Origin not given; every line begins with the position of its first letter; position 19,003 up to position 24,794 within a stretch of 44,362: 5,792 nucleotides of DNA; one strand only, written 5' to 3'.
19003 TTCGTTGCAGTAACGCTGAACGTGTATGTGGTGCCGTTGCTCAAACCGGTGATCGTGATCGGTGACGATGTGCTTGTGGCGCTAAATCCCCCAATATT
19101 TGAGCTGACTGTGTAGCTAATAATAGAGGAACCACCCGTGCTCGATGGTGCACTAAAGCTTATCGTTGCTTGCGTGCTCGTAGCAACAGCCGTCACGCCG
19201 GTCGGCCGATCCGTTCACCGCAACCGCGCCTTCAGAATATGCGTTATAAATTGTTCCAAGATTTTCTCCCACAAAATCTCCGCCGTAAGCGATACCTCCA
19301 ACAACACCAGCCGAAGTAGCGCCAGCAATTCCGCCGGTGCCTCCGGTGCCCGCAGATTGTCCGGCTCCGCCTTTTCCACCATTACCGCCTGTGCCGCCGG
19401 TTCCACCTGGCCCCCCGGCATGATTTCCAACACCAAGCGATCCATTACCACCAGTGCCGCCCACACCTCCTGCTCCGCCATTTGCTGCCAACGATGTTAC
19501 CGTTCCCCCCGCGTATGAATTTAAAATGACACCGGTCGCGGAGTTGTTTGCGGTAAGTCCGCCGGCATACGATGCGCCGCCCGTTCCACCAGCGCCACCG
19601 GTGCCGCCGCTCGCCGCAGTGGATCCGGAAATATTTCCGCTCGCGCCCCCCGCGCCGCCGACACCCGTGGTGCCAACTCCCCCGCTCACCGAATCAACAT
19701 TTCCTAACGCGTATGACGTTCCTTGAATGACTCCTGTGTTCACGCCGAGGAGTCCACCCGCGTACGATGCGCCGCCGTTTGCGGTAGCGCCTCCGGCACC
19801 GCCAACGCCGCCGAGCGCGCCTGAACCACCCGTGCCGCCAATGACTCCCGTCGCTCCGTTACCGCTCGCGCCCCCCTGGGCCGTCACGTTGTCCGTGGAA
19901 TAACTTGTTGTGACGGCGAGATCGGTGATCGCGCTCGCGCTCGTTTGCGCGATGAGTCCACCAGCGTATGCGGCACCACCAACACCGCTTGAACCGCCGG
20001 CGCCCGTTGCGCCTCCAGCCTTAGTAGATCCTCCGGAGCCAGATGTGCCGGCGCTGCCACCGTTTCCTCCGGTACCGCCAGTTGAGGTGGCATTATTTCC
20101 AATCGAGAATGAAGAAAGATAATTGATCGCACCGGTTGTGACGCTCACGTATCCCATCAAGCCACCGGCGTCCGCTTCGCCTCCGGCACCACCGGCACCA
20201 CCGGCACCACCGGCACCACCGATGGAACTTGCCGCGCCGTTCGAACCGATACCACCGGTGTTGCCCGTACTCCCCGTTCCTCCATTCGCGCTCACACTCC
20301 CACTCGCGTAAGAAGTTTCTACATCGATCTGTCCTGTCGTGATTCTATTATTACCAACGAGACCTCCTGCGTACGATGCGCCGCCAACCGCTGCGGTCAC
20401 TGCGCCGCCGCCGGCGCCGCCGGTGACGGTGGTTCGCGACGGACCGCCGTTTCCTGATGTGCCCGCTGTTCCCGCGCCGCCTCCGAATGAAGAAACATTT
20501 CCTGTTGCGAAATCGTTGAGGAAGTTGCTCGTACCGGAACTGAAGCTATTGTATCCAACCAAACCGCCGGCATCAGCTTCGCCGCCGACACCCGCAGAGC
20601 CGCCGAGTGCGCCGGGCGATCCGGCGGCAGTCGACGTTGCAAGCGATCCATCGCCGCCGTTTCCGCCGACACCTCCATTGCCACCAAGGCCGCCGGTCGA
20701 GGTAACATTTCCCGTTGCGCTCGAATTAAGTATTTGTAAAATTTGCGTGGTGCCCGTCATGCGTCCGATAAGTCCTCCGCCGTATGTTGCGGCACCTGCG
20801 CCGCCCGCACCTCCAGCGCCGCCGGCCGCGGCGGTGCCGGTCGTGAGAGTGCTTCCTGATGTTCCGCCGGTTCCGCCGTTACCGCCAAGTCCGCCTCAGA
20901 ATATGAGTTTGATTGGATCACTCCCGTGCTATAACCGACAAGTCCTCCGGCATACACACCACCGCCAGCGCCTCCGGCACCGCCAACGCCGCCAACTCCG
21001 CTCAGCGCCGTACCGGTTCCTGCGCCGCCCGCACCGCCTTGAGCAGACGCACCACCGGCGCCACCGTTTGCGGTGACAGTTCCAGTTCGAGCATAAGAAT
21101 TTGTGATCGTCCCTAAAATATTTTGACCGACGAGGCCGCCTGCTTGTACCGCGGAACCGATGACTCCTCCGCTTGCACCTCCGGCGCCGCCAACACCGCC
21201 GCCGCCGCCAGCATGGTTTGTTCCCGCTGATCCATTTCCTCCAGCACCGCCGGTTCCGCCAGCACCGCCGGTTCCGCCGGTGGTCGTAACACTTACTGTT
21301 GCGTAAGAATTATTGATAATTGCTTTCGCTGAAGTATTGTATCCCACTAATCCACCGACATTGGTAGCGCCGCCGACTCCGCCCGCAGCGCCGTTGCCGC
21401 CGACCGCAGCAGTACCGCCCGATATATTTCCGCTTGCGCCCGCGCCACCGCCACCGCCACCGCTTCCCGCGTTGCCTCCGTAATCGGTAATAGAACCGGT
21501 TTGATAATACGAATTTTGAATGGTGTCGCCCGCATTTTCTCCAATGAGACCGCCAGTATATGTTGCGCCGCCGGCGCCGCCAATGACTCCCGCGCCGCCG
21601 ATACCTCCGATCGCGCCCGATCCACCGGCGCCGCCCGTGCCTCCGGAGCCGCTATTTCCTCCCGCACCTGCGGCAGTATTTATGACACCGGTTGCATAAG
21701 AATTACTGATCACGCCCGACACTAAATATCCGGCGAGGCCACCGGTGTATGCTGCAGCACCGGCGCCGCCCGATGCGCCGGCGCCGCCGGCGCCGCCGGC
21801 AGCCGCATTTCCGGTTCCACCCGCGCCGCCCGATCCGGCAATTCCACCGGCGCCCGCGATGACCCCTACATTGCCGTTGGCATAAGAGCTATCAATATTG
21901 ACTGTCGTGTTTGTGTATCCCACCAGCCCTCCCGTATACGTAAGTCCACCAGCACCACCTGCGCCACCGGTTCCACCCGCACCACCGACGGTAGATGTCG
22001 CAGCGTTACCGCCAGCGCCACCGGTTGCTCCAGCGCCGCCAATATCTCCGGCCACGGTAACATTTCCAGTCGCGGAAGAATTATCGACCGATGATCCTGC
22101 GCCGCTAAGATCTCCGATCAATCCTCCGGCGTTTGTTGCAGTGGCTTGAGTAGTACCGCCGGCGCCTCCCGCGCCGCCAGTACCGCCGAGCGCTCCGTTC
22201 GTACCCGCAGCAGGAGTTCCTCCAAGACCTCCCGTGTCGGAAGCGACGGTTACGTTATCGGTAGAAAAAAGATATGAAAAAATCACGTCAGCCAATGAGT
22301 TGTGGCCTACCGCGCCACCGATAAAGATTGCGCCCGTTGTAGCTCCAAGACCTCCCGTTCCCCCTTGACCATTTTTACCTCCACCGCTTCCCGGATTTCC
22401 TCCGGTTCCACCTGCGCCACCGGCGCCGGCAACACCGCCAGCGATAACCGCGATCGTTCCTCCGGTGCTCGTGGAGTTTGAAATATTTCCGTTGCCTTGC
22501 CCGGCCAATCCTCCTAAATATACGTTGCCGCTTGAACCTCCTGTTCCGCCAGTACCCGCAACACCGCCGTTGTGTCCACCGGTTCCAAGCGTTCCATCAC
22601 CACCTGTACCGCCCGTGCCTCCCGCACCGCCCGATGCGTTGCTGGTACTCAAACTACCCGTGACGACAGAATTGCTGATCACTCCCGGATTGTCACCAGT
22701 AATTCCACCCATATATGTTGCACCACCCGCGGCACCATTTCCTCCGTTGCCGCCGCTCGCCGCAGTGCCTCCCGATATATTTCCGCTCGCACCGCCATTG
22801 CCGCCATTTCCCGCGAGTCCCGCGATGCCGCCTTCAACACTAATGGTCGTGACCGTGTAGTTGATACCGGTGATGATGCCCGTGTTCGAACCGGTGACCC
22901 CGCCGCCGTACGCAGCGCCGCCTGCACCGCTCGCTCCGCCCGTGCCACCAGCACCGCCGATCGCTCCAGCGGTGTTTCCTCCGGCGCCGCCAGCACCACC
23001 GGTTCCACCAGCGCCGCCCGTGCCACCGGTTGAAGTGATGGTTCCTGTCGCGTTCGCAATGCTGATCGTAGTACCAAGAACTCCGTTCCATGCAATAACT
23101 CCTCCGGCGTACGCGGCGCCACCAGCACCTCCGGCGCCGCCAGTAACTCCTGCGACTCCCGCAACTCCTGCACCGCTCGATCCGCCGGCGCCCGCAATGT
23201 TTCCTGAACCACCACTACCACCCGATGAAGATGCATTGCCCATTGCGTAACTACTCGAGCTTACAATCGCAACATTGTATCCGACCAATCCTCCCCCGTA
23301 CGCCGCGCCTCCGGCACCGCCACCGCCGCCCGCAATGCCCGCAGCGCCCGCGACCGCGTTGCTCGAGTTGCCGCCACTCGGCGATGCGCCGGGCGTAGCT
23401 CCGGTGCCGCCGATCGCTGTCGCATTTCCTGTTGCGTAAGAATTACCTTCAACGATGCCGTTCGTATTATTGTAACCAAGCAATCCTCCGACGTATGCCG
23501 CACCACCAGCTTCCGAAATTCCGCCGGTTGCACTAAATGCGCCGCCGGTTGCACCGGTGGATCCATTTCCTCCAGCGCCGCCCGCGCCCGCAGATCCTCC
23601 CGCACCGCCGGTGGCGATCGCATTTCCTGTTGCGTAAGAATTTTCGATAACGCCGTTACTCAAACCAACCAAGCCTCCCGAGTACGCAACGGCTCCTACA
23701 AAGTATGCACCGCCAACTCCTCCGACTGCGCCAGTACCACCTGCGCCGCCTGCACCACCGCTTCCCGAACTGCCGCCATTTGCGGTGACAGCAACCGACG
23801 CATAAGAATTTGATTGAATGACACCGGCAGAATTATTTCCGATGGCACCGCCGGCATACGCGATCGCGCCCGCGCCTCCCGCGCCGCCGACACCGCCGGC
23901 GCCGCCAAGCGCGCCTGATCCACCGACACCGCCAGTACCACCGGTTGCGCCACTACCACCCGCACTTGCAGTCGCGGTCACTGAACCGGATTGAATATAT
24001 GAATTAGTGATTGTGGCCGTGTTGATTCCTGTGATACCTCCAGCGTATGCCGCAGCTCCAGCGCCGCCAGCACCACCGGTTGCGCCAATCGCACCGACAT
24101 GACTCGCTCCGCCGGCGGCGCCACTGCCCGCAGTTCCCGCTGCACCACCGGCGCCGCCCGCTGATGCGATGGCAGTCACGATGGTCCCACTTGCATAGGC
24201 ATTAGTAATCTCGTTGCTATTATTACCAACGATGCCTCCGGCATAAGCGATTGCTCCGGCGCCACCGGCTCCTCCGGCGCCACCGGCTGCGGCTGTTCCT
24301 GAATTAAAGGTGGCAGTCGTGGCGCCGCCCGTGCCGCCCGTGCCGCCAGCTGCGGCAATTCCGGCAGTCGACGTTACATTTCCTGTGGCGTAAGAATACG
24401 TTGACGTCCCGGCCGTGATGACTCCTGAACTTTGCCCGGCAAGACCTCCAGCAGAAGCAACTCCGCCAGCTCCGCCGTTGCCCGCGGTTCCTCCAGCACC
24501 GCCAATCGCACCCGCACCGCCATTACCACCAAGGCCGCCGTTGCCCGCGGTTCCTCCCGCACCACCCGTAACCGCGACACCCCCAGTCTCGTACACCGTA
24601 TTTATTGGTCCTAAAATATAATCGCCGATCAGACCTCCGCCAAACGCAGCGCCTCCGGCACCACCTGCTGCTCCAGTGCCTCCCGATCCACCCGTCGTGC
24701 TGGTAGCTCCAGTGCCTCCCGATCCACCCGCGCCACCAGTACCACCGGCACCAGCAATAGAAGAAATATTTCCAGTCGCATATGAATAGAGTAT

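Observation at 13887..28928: Three consecutive ORFs are one ~15-kb (~5,000-aa) surface-protein gene interrupted by two single-nucleotide frame breaks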

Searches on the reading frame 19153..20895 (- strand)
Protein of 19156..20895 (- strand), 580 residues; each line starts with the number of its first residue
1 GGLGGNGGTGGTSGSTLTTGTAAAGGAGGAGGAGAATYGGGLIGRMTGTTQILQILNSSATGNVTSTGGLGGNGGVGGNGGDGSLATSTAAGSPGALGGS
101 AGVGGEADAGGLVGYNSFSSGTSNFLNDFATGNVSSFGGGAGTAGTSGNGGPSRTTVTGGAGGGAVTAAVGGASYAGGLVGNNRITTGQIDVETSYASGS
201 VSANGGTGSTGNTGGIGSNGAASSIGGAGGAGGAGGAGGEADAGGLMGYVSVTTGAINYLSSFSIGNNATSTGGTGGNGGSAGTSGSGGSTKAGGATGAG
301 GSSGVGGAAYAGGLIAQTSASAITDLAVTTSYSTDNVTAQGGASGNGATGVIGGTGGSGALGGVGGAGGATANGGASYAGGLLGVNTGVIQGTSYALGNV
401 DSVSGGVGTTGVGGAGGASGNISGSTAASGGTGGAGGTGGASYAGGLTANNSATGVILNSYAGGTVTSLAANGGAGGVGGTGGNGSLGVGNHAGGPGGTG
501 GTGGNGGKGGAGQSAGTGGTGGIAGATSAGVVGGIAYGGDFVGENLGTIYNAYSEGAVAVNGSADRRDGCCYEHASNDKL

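Call 8: search_protein_families(library=pfam, proteins=[window:19153-20760:-], max_evalue=0.01)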
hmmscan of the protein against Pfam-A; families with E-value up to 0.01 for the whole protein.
window:19153-20760:- (535 aa): 0 families

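Call 14: find_encoding_contigs(protein=window:19153-20760:-, flank=10000, max_places=6)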
Protein window:19153-20760:- (535 aa): no gene with exactly this product is on record in the collection.

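Call 42: find_related_loci(query=window:19153-20760:-, collection=metagenome_contigs, flank=6000)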
Query window:19153-20760:- (535 aa) in metagenome_contigs; peptide patterns used: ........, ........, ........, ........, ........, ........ (x = any residue, [..] = any of these).
253 stretches matched a pattern; 3 encode a relative of the query (tblastn E <= 1e-3); 3 distinct loci.
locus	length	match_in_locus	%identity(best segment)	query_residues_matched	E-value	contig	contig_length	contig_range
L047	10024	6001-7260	71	1-424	1e-35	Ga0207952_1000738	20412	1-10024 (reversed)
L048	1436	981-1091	51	505-535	1e-8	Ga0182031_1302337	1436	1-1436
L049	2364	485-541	89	517-535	2e-8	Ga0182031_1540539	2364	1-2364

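Call 90: search_protein_representatives(protein=window:19156-20895:-)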
Query: 580 residues. Proteins with E-value up to 0.001 (for the whole library): 14; up to 1e-10: 3; up to 1e-30: 0. The best 14 are listed.
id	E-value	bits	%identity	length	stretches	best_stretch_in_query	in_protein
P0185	5.4e-23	97.9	51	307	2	1-130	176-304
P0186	8.0e-13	64.3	44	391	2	269-476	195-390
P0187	5.4e-11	58.3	48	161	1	367-499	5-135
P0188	1.1e-10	57.3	79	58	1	16-62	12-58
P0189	1.3e-08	50.4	52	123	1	362-476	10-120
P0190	2.0e-07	46.5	59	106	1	297-376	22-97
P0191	2.1e-07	46.4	51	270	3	4-116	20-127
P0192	2.3e-07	46.3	49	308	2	378-510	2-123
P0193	2.3e-06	43.0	69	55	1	434-484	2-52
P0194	2.8e-06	42.7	49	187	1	332-459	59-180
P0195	9.9e-06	40.9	52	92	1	383-474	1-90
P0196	5.7e-05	38.4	38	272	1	309-480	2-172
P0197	8.9e-05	37.7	58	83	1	386-458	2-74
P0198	1.2e-04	37.3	51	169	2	431-533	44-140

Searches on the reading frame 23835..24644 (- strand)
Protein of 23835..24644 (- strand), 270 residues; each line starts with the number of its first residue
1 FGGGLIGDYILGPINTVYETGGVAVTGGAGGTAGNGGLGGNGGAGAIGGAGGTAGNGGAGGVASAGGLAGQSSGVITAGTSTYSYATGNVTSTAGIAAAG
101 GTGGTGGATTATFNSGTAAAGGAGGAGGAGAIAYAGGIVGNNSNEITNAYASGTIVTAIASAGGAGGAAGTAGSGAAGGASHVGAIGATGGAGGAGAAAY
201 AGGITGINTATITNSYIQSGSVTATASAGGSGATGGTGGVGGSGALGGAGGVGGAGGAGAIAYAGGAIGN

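Call 97: predict_structure(alignment_id=A2)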
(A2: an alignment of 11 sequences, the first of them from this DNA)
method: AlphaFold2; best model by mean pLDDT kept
length: 270 residues; sequences in the alignment: 11
mean_pLDDT: 46.8   pTM: 0.43
mean pLDDT of the five models: 46.8, 36.9, 36.5, 33.4, 23.8
residues with pLDDT >= 90: 0; 70-90: 0; 50-70: 79; < 50: 191
segments of 3 or more residues with pLDDT < 50: 1-22, 28-53, 55-63, 65-90, 106-116, 125-128, 139-142, 147-154, 158-170, 172-181, 190-194, 205-208, 213-219, 230-232, 235-245, 266-270
pLDDT, mean of each block of 10 residues (from residue 1): 44 44 47 42 40 46 44 33 42 51 48 49 50 52 48 45 45 44 52 50 50 48 53 48 48 50 47
secondary structure, 60 per line:
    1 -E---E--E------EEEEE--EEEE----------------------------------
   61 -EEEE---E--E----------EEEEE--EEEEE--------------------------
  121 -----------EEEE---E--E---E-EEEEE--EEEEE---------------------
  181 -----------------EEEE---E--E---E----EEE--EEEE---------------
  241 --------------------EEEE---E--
elements in order: E16-20 E23-26 E62-65 E83-87 E90-94 E132-135 E148-152 E155-159 E198-201 E217-219 E222-225 E261-264
